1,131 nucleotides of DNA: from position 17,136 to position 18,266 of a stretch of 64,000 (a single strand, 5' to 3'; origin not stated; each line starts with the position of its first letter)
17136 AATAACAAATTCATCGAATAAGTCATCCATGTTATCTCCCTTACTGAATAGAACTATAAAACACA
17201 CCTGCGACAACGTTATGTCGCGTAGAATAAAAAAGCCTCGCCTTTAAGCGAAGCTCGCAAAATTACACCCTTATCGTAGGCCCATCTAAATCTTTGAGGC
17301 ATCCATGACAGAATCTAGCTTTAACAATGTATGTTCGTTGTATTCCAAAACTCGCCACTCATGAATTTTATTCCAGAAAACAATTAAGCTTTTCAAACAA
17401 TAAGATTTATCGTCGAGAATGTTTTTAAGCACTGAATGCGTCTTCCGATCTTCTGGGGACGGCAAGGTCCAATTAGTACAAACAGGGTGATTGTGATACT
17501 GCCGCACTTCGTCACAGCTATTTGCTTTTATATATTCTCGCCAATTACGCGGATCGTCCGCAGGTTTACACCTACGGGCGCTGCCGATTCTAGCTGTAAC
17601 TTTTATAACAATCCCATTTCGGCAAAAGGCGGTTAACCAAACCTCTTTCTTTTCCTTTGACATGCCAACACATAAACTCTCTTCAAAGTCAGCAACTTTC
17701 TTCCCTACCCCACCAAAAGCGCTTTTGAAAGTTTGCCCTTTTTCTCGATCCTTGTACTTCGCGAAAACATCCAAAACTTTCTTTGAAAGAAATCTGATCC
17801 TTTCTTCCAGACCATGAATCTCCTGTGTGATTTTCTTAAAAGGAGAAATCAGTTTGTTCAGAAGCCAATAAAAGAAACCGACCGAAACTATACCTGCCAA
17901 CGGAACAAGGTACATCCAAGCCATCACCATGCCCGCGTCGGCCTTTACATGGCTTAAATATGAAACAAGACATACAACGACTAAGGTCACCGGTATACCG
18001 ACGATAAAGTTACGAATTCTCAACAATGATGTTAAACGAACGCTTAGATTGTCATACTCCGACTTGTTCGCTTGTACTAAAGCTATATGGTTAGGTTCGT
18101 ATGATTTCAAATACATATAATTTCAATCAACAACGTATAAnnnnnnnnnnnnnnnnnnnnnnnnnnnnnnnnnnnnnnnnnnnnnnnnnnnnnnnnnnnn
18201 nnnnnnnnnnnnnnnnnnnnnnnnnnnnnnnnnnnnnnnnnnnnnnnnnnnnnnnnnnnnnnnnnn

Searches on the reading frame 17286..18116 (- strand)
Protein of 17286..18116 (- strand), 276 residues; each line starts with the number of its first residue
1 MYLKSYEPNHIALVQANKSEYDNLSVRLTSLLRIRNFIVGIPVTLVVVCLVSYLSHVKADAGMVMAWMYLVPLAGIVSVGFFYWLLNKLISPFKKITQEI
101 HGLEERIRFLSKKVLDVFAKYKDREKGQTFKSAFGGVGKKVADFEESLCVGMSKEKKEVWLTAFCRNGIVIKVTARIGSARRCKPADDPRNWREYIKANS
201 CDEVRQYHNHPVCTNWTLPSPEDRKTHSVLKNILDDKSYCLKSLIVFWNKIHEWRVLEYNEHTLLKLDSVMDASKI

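Call 4: search_protein_families(library=padloc, proteins=[window:17286-18116:-], max_evalue=0.01)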
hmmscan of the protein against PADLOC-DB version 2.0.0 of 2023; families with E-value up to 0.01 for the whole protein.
window:17286-18116:- (276 aa): 0 families

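Call 6: search_protein_families(library=ncbifam, proteins=[window:17286-18116:-], max_evalue=0.01)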
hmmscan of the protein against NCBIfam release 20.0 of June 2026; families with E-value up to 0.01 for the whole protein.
window:17286-18116:- (276 aa): 1 family
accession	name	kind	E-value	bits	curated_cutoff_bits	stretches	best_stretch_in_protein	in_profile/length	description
NF046000.1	MAG1210_fam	subfamily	0.0078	14.9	275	0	17-115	48-146/550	MAG1210 family protein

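Call 56: search_protein_families(library=padloc, proteins=[window:17286-18116:-], max_evalue=0.001)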
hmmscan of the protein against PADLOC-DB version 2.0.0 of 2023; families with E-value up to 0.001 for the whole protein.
window:17286-18116:- (276 aa): 0 families
